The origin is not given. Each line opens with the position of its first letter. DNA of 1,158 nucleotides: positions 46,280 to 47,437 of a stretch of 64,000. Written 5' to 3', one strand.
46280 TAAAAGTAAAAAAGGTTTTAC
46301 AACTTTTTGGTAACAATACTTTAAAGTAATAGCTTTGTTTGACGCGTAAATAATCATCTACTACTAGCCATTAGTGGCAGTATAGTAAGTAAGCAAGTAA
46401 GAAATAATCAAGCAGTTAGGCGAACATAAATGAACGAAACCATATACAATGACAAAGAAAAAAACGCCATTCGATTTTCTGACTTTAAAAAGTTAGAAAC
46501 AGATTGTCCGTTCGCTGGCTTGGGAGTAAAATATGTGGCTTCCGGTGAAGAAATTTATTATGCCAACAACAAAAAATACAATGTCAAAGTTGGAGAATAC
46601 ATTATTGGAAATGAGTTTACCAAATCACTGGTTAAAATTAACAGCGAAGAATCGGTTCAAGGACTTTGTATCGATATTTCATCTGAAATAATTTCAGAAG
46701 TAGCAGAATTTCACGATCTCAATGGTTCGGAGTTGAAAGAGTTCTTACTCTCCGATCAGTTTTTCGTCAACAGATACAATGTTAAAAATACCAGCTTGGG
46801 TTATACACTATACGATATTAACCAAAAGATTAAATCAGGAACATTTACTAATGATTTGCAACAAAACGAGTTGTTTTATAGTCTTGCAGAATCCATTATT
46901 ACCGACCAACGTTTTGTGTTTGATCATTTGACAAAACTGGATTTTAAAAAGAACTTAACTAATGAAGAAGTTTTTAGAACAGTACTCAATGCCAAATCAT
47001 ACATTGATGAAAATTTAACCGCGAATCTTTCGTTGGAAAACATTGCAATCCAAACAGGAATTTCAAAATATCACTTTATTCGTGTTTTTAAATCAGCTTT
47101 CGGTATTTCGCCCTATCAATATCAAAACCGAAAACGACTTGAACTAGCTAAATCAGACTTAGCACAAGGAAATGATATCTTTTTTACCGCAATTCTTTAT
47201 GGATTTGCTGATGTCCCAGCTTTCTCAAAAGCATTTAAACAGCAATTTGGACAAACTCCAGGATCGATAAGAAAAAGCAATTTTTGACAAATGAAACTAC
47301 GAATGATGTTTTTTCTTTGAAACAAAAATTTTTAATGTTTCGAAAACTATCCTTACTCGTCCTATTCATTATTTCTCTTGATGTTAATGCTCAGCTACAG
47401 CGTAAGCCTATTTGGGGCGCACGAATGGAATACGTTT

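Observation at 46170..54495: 8.2-kb four-gene block bounded by ~79-bp direct repeats duplicating a terminator and the last 7 codons of the SPFH gene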

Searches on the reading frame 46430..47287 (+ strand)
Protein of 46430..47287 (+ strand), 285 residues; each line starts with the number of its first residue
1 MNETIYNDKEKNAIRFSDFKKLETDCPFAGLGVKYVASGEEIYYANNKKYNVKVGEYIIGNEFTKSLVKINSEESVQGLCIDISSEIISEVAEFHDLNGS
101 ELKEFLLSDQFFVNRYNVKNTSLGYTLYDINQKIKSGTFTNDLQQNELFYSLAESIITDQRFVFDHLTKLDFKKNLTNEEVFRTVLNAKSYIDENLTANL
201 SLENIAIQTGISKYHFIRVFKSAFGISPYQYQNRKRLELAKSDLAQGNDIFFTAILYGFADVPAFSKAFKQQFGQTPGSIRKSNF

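Call 7: search_protein_families(library=pfam, proteins=[window:46430-47287:+], max_evalue=0.001)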
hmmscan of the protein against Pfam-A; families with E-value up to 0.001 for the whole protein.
window:46430-47287:+ (285 aa): 2 families
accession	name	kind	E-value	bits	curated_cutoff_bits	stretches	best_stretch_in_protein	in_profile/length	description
PF12833.13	HTH_18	-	3.9e-18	66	33.6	1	206-282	2-79/80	Helix-turn-helix domain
PF00165.29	HTH_AraC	-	8.4e-18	64.5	26.6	2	192-233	1-42/42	Bacterial regulatory helix-turn-helix proteins, AraC family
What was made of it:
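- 46430..47287 (+): AraC-family regulator. Pfam HTH_18/HTH_AraC (call 7).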

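Call 40: list_cluster_members(proteins=[window:46430-47287:+, window:47284-49695:+, window:49836-50708:+, window:50727-54302:+])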
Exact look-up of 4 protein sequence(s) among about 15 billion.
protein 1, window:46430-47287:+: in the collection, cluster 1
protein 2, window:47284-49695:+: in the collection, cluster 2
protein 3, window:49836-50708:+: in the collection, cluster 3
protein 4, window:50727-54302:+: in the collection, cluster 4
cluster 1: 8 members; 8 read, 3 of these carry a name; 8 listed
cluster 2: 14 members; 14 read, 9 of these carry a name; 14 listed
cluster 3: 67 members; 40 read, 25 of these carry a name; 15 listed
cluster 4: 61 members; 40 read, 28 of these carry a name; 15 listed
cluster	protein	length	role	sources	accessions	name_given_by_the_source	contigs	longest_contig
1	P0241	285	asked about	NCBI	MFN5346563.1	MAG: helix-turn-helix domain-containing protein [Bacteroidota bacterium]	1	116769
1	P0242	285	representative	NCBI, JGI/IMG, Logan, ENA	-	AraC family transcriptional regulator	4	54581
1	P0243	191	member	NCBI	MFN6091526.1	MAG: hypothetical protein ACK44N_03830, partial [Bacteroidota bacterium]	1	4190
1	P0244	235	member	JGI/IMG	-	-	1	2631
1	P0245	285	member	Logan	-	-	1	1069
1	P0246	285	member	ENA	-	-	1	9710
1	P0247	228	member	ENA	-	-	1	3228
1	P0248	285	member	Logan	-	-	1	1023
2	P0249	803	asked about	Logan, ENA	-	-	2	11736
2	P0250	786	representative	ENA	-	-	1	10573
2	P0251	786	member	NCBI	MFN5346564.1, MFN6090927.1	MAG: alpha/beta fold hydrolase [Bacteroidota bacterium]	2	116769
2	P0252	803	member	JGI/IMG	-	photosystem II stability/assembly factor-like uncharacterized protein/pimeloyl-ACP methyl ...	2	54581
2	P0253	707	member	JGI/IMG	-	photosystem II stability/assembly factor-like uncharacterized protein/pimeloyl-ACP methyl ...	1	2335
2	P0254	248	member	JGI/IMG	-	photosystem II stability/assembly factor-like uncharacterized protein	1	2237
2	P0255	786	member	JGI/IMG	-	photosystem II stability/assembly factor-like uncharacterized protein/pimeloyl-ACP methyl ...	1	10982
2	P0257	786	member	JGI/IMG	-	photosystem II stability/assembly factor-like uncharacterized protein/pimeloyl-ACP methyl ...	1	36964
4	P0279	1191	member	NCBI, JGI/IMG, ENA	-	ABC-type transport system involved in multi-copper enzyme maturation permease subunit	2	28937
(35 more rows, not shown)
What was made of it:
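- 47284..49695 (+): PDZ / alpha-beta hydrolase / BNR-repeat protein. It is 803 aa from the TTG start, or 786 aa from the ATG at 47335 as annotated at NCBI. Pfam (call 7), cluster members (call 40).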

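Call 41: find_encoding_contigs(protein=P0257, flank=10000, max_places=3)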
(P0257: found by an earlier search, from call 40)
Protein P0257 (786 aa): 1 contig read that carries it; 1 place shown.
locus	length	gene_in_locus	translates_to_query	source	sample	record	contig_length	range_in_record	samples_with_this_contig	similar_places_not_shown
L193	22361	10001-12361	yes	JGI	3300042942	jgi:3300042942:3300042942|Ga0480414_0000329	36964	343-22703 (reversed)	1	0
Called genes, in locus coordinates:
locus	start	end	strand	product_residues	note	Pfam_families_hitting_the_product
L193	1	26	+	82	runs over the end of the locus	-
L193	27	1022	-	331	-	PF00579:tRNA-synt_1b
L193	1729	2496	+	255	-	PF01553:Acyltransferase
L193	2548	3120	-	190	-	PF06491:Disulph_isomer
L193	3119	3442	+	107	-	-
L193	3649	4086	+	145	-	PF00072:Response_reg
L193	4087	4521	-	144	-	PF00383:dCMP_cyt_deam_1, PF14437:MafB19-deam, PF14439:Bd3614-deam (weak)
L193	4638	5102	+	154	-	-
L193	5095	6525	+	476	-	PF00224:PK, PF02887:PK_C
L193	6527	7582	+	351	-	PF05343:Peptidase_M42, PF01546:Peptidase_M20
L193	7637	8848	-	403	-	PF12704:MacB_PCD, PF02687:FtsX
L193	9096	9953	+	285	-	PF00165:HTH_AraC, PF12833:HTH_18, PF00165:HTH_AraC (weak)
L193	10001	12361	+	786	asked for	PF13180:PDZ_2 (weak), PF12697:Abhydrolase_6, PF01738:DLH (faint), PF12146:Hydrolase_4, PF00326:Peptidase_S9 (faint), PF08840:BAAT_C (faint), PF14870:PSII_BNR (faint), PF15902:Sortilin-Vps10 (weak), +2 more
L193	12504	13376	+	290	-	PF02463:SMC_N (faint), PF00005:ABC_tran, PF13304:AAA_21 (weak)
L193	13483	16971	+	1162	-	PF01433:Peptidase_M1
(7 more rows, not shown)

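Call 46: find_encoding_contigs(protein=P0279, flank=10000, max_places=3)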
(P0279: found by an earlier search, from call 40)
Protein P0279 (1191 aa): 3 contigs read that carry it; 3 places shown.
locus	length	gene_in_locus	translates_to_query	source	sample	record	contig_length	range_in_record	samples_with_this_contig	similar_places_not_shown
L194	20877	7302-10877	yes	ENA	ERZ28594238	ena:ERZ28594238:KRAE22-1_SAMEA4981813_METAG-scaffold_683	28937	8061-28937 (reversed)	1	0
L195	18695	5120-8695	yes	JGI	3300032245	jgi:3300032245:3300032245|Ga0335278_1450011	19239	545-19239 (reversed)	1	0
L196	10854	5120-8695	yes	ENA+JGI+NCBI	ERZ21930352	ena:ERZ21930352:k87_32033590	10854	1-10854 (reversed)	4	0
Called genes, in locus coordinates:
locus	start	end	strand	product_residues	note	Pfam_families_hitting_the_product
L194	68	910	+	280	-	PF04383:KilA-N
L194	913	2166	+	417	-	PF01420:Methylase_S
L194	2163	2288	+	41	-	-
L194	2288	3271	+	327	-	PF13310:Virulence_RhuM, PF02661:Fic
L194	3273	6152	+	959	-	PF04313:HSDR_N, PF00270:DEAD, PF04851:ResIII, PF18766:SWI2_SNF2, PF22679:T1R_D3-like, PF12008:EcoR124_C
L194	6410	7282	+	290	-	PF02463:SMC_N (faint), PF00005:ABC_tran, PF13304:AAA_21 (weak)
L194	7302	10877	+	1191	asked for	PF01433:Peptidase_M1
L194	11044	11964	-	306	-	PF01145:Band_7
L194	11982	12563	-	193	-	PF25593:GldD_lipo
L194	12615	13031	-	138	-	PF00436:SSB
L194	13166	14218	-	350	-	PF00730:HhH-GPD, PF14815:NUDIX_4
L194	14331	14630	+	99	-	PF00216:Bac_DNA_binding, PF18291:HU-HIG (weak)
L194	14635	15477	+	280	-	PF13174:TPR_6 (faint), PF13428:TPR_14 (faint), PF13431:TPR_17 (faint), PF13432:TPR_16 (faint), PF14559:TPR_19 (faint), PF07719:TPR_2 (faint), PF21033:RMD1-3 (weak), PF13414:TPR_11 (weak), +5 more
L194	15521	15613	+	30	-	-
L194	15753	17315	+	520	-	PF10150:RNase_E_G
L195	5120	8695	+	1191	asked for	PF01433:Peptidase_M1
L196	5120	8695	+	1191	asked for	PF01433:Peptidase_M1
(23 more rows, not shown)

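Call 47: find_encoding_contigs(protein=P0250, flank=10000, max_places=3)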
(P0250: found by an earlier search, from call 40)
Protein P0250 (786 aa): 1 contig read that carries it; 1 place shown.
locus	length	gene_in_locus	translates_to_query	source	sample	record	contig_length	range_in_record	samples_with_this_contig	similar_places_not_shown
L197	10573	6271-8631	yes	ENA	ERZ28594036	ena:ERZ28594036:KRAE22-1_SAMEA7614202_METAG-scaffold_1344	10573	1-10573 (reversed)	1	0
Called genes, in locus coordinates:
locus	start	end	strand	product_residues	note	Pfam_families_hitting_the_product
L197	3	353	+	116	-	?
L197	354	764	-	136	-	PF00383:dCMP_cyt_deam_1, PF14437:MafB19-deam, PF14439:Bd3614-deam (weak)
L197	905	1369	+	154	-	-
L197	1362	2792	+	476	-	PF00224:PK, PF02887:PK_C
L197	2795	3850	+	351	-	PF05343:Peptidase_M42, PF01546:Peptidase_M20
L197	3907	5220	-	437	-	PF12704:MacB_PCD, PF02687:FtsX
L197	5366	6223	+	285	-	PF00165:HTH_AraC, PF12833:HTH_18, PF00165:HTH_AraC (weak)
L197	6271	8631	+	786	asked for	PF13180:PDZ_2 (weak), PF12697:Abhydrolase_6 (weak), PF12146:Hydrolase_4, PF00326:Peptidase_S9 (faint), PF01738:DLH (faint), PF08840:BAAT_C (faint), PF14870:PSII_BNR (faint), PF15902:Sortilin-Vps10 (weak), +1 more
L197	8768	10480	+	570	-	PF13570:Beta-prop_ACSF4 (faint), PF13360:PQQ_2, PF18962:Por_Secre_tail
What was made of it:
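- And it requires W's ancestor first to lose and then regain a gene set that is resident at this locus in B, D, E and F (calls 41, 46, 47).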
